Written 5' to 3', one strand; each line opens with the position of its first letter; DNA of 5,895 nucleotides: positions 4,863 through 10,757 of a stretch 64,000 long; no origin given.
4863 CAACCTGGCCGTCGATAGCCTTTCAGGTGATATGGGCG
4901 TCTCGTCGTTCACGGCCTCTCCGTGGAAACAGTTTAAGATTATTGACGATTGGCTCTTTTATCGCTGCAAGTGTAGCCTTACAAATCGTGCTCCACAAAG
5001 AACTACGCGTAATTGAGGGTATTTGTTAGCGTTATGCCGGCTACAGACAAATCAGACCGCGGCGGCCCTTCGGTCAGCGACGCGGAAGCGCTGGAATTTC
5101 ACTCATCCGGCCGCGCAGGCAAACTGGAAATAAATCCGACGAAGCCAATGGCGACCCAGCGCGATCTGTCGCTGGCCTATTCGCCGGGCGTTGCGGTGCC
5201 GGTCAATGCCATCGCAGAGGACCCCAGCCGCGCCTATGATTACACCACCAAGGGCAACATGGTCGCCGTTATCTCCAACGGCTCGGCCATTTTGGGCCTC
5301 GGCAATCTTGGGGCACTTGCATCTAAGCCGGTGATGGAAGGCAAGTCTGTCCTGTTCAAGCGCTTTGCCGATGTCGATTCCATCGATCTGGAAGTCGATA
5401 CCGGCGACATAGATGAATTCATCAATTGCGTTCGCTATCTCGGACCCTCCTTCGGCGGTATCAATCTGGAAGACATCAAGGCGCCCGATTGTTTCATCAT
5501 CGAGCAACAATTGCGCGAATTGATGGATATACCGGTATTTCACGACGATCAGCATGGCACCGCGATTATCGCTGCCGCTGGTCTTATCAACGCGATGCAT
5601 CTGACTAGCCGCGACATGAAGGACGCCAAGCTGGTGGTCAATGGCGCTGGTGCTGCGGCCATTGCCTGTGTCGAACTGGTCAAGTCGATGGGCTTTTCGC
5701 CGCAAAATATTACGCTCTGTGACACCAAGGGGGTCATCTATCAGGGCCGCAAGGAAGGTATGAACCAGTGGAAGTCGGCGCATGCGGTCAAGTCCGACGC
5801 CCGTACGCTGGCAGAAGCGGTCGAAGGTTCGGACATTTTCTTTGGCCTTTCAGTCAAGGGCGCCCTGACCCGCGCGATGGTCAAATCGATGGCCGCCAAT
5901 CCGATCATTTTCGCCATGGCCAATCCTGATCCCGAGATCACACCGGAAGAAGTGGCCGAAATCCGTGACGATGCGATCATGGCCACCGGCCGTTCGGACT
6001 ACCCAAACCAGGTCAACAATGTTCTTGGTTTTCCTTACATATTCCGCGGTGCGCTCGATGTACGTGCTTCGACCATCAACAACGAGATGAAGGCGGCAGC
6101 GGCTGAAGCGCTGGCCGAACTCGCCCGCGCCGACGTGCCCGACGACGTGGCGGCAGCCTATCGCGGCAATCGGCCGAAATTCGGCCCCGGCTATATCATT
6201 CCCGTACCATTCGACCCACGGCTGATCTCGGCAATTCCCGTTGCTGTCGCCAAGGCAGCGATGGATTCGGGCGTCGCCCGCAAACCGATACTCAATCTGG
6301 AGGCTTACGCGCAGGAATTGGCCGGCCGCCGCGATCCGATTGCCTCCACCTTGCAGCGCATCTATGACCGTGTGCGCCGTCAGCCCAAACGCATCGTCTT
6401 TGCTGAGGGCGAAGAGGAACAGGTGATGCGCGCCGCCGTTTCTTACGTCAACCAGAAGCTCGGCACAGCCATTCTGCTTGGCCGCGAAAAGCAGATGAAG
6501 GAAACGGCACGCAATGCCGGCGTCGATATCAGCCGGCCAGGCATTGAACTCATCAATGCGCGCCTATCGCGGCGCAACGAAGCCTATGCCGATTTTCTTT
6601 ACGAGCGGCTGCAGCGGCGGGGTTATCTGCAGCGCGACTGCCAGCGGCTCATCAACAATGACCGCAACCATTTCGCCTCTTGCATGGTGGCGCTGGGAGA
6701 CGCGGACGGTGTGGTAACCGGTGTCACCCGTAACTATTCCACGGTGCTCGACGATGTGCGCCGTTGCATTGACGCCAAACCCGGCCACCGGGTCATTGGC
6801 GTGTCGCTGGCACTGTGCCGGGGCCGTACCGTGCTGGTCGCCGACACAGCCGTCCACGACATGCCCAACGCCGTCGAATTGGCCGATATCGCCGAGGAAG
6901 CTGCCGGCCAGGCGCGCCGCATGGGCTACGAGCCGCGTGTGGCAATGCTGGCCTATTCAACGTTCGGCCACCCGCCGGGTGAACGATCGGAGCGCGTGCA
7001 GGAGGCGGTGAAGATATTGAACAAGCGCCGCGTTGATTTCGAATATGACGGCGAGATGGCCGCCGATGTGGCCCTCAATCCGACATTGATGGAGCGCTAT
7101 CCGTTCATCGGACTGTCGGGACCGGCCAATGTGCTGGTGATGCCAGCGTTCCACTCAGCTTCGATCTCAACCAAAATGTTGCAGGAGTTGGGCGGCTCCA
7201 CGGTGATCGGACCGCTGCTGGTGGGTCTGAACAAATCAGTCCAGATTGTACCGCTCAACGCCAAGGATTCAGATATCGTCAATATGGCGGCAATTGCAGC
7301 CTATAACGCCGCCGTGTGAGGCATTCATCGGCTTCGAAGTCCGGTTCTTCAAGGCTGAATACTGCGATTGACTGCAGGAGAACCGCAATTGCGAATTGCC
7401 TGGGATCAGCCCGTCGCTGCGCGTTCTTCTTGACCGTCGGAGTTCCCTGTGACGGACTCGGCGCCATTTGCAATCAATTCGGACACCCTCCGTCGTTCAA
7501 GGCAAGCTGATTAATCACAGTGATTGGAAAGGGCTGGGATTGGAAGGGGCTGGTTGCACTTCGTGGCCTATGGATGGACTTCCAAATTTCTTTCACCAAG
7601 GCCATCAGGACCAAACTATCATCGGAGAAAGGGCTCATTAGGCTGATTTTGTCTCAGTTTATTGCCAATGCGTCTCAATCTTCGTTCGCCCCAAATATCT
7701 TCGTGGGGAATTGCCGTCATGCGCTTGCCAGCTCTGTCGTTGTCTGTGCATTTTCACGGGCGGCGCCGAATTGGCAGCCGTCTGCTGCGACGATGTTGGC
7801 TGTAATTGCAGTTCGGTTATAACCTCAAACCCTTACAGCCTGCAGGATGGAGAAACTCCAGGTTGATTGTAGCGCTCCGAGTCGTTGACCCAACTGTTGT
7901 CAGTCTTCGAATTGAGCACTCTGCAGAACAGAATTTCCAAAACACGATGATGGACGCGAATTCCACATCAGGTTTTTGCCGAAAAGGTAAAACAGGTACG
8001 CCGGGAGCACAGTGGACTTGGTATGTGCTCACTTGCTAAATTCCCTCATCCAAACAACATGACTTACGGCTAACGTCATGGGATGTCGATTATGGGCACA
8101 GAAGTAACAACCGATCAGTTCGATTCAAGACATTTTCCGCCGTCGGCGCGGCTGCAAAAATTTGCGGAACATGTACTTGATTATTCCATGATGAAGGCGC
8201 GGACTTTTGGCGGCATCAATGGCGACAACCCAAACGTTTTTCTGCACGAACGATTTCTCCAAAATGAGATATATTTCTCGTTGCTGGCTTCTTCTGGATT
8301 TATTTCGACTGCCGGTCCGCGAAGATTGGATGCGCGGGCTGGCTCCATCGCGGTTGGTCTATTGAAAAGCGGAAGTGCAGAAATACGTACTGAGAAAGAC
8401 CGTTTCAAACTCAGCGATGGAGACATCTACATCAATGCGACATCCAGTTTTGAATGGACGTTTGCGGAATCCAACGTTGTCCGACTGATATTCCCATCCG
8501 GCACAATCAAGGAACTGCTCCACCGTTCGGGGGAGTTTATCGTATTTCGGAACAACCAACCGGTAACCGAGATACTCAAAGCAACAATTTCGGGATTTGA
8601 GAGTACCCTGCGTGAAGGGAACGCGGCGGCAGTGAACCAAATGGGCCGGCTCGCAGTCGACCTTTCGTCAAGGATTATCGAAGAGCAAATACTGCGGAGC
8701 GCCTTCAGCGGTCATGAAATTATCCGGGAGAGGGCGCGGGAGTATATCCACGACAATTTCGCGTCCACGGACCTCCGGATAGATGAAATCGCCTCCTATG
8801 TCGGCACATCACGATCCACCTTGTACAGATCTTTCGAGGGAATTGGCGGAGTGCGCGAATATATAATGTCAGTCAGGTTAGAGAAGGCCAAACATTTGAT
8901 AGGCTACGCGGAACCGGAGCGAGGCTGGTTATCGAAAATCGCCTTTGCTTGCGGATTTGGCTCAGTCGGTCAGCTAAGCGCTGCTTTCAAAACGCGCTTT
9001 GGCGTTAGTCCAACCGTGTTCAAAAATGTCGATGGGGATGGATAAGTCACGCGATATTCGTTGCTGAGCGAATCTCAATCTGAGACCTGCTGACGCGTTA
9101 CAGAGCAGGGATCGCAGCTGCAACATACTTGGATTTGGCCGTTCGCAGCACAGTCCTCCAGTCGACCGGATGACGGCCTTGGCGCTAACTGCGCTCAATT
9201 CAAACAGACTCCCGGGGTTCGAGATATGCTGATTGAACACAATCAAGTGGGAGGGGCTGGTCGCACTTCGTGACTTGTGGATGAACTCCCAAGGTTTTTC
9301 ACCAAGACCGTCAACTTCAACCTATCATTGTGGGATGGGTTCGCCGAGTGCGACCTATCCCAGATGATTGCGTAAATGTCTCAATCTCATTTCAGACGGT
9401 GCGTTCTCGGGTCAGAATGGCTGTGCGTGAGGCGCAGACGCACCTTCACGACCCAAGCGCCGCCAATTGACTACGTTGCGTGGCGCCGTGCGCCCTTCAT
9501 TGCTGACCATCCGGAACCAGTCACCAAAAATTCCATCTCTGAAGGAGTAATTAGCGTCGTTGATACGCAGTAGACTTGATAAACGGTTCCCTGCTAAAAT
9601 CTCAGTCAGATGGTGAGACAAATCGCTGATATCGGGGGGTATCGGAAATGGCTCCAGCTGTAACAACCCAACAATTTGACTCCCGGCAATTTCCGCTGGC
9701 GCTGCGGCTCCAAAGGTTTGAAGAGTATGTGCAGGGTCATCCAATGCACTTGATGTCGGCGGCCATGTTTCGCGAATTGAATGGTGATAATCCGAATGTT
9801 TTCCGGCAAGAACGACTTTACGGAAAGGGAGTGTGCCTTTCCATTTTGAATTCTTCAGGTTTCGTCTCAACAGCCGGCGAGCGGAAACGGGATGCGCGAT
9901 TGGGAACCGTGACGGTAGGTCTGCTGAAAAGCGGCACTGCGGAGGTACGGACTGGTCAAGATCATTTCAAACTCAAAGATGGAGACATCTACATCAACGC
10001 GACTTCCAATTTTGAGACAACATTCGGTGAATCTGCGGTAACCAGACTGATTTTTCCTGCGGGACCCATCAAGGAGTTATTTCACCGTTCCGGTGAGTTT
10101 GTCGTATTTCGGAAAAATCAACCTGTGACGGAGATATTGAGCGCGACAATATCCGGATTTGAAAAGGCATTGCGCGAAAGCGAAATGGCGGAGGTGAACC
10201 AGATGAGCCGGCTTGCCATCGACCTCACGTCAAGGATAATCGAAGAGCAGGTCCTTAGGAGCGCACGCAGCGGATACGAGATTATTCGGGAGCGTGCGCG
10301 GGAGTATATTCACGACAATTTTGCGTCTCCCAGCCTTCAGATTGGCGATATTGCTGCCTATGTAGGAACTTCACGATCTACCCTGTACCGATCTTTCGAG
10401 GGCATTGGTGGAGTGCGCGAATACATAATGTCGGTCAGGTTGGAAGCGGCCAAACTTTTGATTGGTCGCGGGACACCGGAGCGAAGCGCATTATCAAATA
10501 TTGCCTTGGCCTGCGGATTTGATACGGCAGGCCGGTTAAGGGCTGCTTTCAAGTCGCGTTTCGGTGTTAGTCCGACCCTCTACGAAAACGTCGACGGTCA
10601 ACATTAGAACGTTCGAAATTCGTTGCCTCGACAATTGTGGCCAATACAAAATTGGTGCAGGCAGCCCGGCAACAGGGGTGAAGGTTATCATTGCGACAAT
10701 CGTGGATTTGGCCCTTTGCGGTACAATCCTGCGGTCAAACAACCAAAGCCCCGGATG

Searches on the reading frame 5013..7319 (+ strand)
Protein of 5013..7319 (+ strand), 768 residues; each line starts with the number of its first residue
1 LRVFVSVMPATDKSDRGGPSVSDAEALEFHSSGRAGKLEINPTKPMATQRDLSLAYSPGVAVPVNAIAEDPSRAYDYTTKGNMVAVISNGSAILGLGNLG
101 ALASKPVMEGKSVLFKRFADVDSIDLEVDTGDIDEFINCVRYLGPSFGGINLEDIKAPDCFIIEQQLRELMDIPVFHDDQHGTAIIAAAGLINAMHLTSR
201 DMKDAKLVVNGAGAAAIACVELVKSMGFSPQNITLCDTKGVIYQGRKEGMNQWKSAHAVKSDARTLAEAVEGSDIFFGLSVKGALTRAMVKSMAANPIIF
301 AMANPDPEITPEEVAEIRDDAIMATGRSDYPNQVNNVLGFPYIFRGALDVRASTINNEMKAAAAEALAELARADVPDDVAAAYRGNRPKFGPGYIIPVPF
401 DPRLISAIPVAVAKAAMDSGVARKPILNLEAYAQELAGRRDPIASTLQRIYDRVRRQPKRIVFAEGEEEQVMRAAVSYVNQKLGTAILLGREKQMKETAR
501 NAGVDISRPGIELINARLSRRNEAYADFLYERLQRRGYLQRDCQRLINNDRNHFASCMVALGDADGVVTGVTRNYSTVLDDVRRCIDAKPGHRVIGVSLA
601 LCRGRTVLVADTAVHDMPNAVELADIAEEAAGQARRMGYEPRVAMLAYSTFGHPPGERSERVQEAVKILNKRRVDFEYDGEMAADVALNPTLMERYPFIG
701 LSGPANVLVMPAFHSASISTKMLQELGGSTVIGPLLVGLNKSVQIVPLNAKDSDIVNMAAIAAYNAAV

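Call 68: search_protein_families(library=pfam, proteins=[window:5013-7319:+], max_evalue=0.00001)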
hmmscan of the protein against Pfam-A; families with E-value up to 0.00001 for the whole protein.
window:5013-7319:+ (768 aa): 3 families
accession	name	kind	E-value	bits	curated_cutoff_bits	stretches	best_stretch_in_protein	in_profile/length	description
PF01515.24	PTA_PTB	-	1.8e-99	333.6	24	1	446-763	2-319/319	Phosphate acetyl/butaryl transferase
PF00390.24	malic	-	8.1e-29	101.2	23.1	1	36-168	2-182/182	Malic enzyme, N-terminal domain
PF03949.21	Malic_M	-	2.7e-23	83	23.5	1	182-376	3-230/258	Malic enzyme, NAD binding domain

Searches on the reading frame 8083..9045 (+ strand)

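Call 68: search_protein_families(library=pfam, proteins=[window:8083-9045:+], max_evalue=0.00001)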
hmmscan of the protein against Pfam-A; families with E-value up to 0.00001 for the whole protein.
window:8083-9045:+ (320 aa): 2 families
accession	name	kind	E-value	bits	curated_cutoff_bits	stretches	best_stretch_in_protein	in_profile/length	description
PF12833.13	HTH_18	-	5.1e-13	49.6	33.6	1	236-314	1-78/80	Helix-turn-helix domain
PF00165.29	HTH_AraC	-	6.5e-10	39.3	26.6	0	284-311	12-38/42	Bacterial regulatory helix-turn-helix proteins, AraC family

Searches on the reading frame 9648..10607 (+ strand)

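Call 68: search_protein_families(library=pfam, proteins=[window:9648-10607:+], max_evalue=0.00001)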
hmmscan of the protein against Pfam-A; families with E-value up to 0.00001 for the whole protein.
window:9648-10607:+ (319 aa): 2 families
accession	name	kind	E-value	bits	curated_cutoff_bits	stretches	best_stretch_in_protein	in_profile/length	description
PF12833.13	HTH_18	-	9.8e-13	48.6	33.6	1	235-312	1-77/80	Helix-turn-helix domain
PF00165.29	HTH_AraC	-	1.3e-07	32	26.6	0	221-250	1-29/42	Bacterial regulatory helix-turn-helix proteins, AraC family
